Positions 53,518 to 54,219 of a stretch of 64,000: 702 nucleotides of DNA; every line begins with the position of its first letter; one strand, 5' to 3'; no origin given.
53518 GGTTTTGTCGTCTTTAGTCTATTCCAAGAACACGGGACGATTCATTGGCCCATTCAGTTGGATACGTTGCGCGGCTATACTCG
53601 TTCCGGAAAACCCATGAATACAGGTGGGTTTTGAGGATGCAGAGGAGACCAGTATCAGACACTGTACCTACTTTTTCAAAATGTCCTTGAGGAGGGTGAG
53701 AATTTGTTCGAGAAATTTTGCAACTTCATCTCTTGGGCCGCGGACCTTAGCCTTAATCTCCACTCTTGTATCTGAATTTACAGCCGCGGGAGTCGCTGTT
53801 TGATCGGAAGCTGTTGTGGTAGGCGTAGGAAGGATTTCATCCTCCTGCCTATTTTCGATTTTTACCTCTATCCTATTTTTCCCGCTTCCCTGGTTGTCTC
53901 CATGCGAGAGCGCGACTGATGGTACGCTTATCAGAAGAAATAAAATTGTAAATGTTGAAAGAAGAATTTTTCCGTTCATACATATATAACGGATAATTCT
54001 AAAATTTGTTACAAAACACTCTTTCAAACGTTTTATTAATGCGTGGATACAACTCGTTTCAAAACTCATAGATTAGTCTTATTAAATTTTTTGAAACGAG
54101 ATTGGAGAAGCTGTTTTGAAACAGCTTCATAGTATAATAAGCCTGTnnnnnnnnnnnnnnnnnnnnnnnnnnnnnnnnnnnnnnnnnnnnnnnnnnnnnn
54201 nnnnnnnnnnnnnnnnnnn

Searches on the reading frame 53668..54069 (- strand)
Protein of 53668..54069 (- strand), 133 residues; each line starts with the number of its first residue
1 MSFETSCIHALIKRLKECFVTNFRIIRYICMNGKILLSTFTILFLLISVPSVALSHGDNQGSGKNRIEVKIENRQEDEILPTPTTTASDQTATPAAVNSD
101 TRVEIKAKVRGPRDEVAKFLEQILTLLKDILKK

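Call 11: search_protein_families(library=pfam, proteins=[window:53668-54069:-])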
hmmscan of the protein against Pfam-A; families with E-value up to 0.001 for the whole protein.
window:53668-54069:- (133 aa): 0 families

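Call 83: search_protein_representatives(protein=window:53668-54069:-)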
Query: 133 residues. Proteins with E-value up to 0.001 (for the whole library): 10; up to 1e-10: 2; up to 1e-30: 1. The best 10 are listed.
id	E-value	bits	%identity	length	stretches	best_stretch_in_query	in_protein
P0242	2.9e-57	208.4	100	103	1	31-133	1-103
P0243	3.6e-11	59.6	44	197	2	61-130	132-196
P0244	2.9e-10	56.7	46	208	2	61-130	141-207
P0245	2.8e-09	53.5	35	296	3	80-127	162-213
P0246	3.7e-07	46.7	38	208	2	81-130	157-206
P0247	5.7e-07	46.1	40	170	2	81-131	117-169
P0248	2.2e-06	44.2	33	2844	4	53-117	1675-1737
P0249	2.7e-04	37.4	31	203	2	80-132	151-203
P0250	6.0e-04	36.3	40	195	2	78-130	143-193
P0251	7.5e-04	36.0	32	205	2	61-130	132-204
